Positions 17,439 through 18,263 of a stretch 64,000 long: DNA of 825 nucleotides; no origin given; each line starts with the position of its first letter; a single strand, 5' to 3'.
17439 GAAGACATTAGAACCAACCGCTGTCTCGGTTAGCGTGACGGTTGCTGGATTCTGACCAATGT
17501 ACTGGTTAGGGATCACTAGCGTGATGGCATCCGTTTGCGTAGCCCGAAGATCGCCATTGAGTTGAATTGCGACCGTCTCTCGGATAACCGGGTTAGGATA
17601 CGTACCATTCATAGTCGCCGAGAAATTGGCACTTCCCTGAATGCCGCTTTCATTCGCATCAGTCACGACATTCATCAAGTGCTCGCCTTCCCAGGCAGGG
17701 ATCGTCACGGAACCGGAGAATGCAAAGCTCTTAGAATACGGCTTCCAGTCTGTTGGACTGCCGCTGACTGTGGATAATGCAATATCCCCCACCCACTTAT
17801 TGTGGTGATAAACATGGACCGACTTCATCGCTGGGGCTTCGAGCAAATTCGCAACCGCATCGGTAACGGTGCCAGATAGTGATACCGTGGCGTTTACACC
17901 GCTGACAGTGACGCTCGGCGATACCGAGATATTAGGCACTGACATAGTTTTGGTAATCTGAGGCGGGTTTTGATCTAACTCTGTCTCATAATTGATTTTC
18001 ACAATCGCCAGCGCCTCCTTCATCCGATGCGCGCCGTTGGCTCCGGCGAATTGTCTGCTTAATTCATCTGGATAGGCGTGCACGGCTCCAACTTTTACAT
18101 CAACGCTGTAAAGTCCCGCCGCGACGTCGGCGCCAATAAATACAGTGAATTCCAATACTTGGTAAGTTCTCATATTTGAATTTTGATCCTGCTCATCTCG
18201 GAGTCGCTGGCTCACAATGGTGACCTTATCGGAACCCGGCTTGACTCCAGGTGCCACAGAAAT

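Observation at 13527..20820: Composition break inside the giant gene: a ~7-kb lower-GC 3' cassette grafted onto a high-GC repeat scaffold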

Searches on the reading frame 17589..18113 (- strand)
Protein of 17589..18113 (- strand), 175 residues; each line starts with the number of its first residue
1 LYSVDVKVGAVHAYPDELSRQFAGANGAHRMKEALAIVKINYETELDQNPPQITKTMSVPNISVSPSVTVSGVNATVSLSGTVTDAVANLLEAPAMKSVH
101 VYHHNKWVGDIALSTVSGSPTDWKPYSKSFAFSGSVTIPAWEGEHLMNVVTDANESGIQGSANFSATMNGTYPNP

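Call 54: find_related_loci(query=A1, collection=genome_contigs, flank=10000)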
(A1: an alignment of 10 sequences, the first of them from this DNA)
Query A1 (175 aa) in genome_contigs; peptide patterns used: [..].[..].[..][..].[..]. (x = any residue, [..] = any of these).
20 stretches matched a pattern; 1 encode a relative of the query (tblastn E <= 1e-3); 1 distinct loci.
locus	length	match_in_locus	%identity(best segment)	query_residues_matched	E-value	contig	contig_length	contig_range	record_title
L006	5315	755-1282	51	1-175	2e-55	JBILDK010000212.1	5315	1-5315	MAG: Planctomycetota bacterium isolate ME2016-07-08_3300034284_group7_bin70 Rohwer_bin1767_scaffold_18043_c1, whole geno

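Call 55: find_related_loci(query=A1, collection=viral_contigs, flank=10000)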
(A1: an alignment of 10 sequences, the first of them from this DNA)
Query A1 (175 aa) in viral_contigs; peptide patterns used: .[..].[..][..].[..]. (x = any residue, [..] = any of these).
28 stretches matched a pattern, but none encodes a relative of the query by tblastn (E <= 1e-3).

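Call 56: find_related_loci(query=A1, collection=metagenome_contigs, flank=10000)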
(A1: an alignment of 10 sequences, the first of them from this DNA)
Query A1 (175 aa) in metagenome_contigs; peptide patterns used: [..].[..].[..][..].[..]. (x = any residue, [..] = any of these).
32 stretches matched a pattern; 1 encode a relative of the query (tblastn E <= 1e-3); 1 distinct loci.
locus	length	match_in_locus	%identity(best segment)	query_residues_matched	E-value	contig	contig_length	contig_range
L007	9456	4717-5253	45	1-175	5e-48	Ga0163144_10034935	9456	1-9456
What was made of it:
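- Tried and rejected: The back-translated pattern was too narrow to collect the family (calls 54, 55, 56).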

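Call 92: search_solved_structures(query=A1, max_evalue=1)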
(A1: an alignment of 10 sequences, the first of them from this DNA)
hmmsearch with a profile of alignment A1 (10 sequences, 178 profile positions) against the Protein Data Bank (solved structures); distinct sequences matched with E-value up to 1: 2.
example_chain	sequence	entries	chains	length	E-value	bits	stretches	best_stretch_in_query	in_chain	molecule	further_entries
2lg7_A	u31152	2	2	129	0.072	15.9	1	55-113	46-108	Uncharacterized protein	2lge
8qtd_L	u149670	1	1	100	0.7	12.7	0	59-112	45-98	XBB-7 fab light chain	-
